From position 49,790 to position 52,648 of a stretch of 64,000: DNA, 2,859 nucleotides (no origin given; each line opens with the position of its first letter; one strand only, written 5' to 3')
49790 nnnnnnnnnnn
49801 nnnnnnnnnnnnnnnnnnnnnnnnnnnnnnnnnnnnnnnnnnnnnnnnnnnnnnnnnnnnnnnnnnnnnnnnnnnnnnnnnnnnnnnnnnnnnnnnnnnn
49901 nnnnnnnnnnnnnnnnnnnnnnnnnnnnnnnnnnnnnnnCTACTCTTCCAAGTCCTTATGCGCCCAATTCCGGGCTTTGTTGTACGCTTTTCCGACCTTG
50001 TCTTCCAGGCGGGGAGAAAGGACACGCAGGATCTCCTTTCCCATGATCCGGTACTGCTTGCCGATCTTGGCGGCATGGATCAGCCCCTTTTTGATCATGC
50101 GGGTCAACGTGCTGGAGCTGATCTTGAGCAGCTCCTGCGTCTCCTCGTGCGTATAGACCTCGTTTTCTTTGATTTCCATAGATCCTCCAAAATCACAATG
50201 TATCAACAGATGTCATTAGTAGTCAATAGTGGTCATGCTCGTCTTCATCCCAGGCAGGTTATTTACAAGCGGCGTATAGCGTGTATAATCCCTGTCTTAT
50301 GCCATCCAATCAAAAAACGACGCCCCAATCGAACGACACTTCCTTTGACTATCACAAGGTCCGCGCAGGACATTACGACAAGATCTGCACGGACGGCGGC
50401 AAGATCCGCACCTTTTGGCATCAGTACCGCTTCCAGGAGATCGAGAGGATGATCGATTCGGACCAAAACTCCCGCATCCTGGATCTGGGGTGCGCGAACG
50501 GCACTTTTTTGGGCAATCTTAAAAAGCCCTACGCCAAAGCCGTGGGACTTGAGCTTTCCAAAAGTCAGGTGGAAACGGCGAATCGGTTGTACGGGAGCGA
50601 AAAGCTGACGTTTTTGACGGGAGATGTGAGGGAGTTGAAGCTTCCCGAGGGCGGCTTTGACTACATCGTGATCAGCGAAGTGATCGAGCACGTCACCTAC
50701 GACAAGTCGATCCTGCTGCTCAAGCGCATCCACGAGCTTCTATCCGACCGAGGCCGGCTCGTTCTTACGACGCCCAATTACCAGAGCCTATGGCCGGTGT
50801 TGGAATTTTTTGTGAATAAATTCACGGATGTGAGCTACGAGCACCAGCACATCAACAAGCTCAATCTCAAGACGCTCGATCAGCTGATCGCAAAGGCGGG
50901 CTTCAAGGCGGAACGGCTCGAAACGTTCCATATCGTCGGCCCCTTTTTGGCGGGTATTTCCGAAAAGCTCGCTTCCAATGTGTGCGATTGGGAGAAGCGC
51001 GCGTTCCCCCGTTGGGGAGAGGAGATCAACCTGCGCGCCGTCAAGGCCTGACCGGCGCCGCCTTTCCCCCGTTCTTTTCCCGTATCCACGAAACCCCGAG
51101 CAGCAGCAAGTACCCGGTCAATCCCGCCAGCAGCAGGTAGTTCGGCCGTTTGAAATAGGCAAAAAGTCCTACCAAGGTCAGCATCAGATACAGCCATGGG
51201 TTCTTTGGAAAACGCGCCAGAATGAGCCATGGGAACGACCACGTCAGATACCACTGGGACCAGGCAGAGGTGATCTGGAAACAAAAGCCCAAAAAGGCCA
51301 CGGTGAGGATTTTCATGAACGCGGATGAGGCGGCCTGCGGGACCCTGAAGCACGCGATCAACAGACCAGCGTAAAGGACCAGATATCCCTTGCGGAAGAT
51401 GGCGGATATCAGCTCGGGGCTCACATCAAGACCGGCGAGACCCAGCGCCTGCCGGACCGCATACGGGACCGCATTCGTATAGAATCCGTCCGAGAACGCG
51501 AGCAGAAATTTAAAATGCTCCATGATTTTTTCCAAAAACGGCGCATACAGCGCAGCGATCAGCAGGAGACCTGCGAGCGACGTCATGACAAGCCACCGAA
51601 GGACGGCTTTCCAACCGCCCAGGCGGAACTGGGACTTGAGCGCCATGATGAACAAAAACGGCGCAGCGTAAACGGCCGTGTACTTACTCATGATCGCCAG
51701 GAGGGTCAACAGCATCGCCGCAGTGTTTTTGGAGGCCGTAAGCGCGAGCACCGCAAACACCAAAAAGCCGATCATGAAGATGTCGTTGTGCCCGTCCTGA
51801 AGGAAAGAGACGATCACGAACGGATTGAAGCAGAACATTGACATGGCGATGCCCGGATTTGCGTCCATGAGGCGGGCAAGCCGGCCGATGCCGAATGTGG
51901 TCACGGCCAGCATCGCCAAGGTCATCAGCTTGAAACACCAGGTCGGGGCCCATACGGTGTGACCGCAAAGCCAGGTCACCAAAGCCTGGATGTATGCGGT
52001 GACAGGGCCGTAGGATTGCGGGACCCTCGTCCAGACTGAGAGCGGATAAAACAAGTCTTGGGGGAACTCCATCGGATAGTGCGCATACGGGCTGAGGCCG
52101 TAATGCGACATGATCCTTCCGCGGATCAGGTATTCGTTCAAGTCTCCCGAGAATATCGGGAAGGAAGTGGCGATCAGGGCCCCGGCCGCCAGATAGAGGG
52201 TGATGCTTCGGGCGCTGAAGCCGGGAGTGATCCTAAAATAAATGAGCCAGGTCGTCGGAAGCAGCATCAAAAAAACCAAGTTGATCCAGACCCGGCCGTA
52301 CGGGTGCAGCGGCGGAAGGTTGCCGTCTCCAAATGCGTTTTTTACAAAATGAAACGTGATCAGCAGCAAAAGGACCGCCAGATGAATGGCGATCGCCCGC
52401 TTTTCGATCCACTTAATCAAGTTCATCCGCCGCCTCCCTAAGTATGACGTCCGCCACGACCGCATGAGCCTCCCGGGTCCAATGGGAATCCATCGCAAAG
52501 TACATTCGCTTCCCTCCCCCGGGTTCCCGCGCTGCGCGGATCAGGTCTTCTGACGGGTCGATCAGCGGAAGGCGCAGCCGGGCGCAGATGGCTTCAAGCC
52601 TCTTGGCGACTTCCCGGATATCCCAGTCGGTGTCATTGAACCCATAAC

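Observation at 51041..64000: Reiterated GT-C / DHHW-SGNH / polyprenyl-P-sugar-synthase modules forming a periplasmic glycan-decoration array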

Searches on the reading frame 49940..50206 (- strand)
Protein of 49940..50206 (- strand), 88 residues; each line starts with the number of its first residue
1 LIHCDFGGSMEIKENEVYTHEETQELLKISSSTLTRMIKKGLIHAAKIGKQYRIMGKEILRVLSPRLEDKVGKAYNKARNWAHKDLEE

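Call 81: search_protein_families(library=pfam, proteins=[window:49940-50206:-], max_evalue=0.001)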
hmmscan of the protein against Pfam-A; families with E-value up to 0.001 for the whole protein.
window:49940-50206:- (88 aa): 1 family
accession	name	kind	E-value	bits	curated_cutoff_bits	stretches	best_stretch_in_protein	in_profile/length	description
PF12728.13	HTH_17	-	1e-11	45.3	27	1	17-63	1-47/51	Helix-turn-helix domain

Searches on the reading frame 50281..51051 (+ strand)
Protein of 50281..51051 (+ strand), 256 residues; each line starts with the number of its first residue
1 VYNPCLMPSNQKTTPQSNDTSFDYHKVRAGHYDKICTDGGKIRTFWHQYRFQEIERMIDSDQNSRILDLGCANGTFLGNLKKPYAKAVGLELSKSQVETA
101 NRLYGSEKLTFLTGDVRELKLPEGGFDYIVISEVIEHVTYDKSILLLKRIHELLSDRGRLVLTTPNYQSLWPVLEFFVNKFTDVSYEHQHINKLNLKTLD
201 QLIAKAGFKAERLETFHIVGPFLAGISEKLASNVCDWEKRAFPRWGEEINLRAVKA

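Call 7: search_protein_families(library=pfam, proteins=[window:50281-51051:+], max_evalue=0.01)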
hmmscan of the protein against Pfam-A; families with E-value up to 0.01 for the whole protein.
window:50281-51051:+ (256 aa): 12 families
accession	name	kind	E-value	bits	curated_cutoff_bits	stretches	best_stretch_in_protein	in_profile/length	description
PF13489.12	Methyltransf_23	-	1e-20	74.6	27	1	51-210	10-161/164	Methyltransferase domain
PF13649.12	Methyltransf_25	-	5e-15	56.4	27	1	66-158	1-97/97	Methyltransferase domain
PF08241.18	Methyltransf_11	-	5.3e-15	56.3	21.2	1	67-162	1-95/95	Methyltransferase domain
PF13847.12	Methyltransf_31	-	2.1e-14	53.9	27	1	61-169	2-114/145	Methyltransferase domain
PF08242.18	Methyltransf_12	-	1.6e-12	48.4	30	1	67-160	1-98/98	Methyltransferase domain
PF07021.18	MetW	-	6.2e-08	32.9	21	1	51-167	4-112/193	Methionine biosynthesis protein MetW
PF02353.26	CMAS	-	5e-06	26.5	27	1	58-164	58-166/273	Mycolic acid cyclopropane synthetase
PF05401.17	NodS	-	7.1e-06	26.4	24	1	46-162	26-144/201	Nodulation protein S (NodS)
PF00891.24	Methyltransf_2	-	2.1e-05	24.4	22.3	1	62-162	62-164/210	O-methyltransferase domain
PF01209.24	Ubie_methyltran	-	0.0002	21.2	20.1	1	52-162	37-151/233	ubiE/COQ5 methyltransferase family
PF08003.17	Methyltransf_9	-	0.00024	20.6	23.8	1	39-164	91-219/315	Protein of unknown function (DUF1698)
PF01728.25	FtsJ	-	0.0022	18.4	24.1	1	53-123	11-82/181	FtsJ-like methyltransferase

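Call 77: search_protein_families(library=ncbifam, proteins=[window:50299-51051:+], max_evalue=0.001)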
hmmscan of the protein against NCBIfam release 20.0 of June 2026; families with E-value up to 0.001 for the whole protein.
window:50299-51051:+ (250 aa): 29 families (the best 25 are shown)
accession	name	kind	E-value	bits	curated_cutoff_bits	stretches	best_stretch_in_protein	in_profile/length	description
TIGR01983.1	UbiG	equivalog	2.4e-12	46.7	102.95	1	53-162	46-157/228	bifunctional 2-polyprenyl-6-hydroxyphenol methylase/3-demethylubiquinol 3-O-methyltransferase UbiG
NF043040.1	corrin_prot_MT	hypoth_equivalog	1.4e-11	44.2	180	1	54-211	40-205/216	corrinoid protein-associated methyltransferase CpaM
TIGR04345.1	ovoA_Cterm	equivalog_domain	5.9e-10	39.1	170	1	101-159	116-172/242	putative 4-mercaptohistidine N1-methyltransferase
NF045667.1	MTase_DVU1556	equivalog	6.1e-10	38.9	155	1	51-208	17-166/213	DVU_1556 family methyltransferase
TIGR02072.1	BioC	equivalog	7.8e-09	35.7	184.95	1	52-208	31-177/244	malonyl-ACP O-methyltransferase BioC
TIGR04074.1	bacter_Hen1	equivalog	1.3e-08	33.8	340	1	40-162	266-399/462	3' terminal RNA ribose 2'-O-methyltransferase Hen1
NF008686.0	PRK11705.1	equivalog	2.1e-08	33.6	400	1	48-158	159-267/383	cyclopropane fatty acyl phospholipid synthase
TIGR00452.1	TIGR00452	equivalog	2.4e-08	33.2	275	1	33-158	93-221/316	tRNA 5-methoxyuridine(34)/uridine 5-oxyacetic acid(34) synthase CmoB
TIGR02081.1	metW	equivalog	3.8e-08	33.1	189.5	1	45-161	4-112/194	methionine biosynthesis protein MetW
TIGR02021.1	BchM-ChlM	equivalog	5.9e-08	32.4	158.9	1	51-203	47-199/218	magnesium protoporphyrin IX methyltransferase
NF040539.1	AST_met_ArsM_2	exception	2.1e-07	31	240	1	46-173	46-178/262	putative arsinothricin biosynthesis methyltransferase ArsM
TIGR01934.1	MenG_MenH_UbiE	subfamily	3.4e-07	29.8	158.35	1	38-157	25-142/223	ubiquinone/menaquinone biosynthesis methyltransferase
NF001244.0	PRK00216.1-5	equivalog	5.6e-07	29.1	216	1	39-156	35-153/236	bifunctional demethylmenaquinone methyltransferase/2-methoxy-6-polyprenyl-1,4-benzoquinol methylase UbiE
NF011650.0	PRK15068.1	equivalog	8.1e-07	28.2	209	1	35-158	100-227/324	tRNA 5-methoxyuridine(34)/uridine 5-oxyacetic acid(34) synthase CmoB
NF041650.1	nod_mtase_NodS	equivalog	5.6e-06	26.2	300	1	40-156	21-139/190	nodulation methyltransferase NodS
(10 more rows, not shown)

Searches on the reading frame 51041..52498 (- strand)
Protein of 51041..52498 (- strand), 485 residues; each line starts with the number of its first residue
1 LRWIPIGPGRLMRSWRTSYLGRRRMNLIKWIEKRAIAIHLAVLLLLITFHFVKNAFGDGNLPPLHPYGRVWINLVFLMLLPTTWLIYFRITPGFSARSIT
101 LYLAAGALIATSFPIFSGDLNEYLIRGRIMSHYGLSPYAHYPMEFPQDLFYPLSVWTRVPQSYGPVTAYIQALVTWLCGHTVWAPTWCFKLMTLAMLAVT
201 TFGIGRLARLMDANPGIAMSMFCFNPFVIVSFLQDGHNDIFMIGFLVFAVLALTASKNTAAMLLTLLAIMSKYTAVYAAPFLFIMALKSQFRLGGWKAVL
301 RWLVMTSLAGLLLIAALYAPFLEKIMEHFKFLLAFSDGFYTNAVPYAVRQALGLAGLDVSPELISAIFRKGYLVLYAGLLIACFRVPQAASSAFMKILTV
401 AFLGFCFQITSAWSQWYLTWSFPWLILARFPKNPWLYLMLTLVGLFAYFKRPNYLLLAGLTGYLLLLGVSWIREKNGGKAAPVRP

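Call 4: search_protein_families(library=pfam, proteins=[window:51041-52498:-], max_evalue=0.01)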
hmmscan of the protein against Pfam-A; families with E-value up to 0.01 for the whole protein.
window:51041-52498:- (485 aa): 1 family
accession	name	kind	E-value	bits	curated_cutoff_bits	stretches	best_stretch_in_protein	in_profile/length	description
PF13231.12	PMT_2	-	0.0088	16.7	26.1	1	164-314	3-154/160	Dolichyl-phosphate-mannose-protein mannosyltransferase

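Call 17: search_protein_families(library=ncbifam, proteins=[window:51041-52498:-], max_evalue=0.01)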
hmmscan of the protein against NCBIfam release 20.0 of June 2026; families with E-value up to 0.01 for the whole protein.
window:51041-52498:- (485 aa): 2 families
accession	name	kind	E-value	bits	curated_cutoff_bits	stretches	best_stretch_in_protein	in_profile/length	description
TIGR03459.1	crt_membr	equivalog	1.3e-23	83.7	439.4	1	107-289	88-269/470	alpha-(1->6)-mannopyranosyltransferase A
NF038066.1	MptB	equivalog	7.4e-15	54.4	40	1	107-259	147-303/553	polyprenol phosphomannose-dependent alpha 1,6 mannosyltransferase MptB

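Call 44: search_solved_structures(query=window:51041-52426:-, max_evalue=1)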
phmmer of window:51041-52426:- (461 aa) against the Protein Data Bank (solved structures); distinct sequences matched with E-value up to 1: 0.
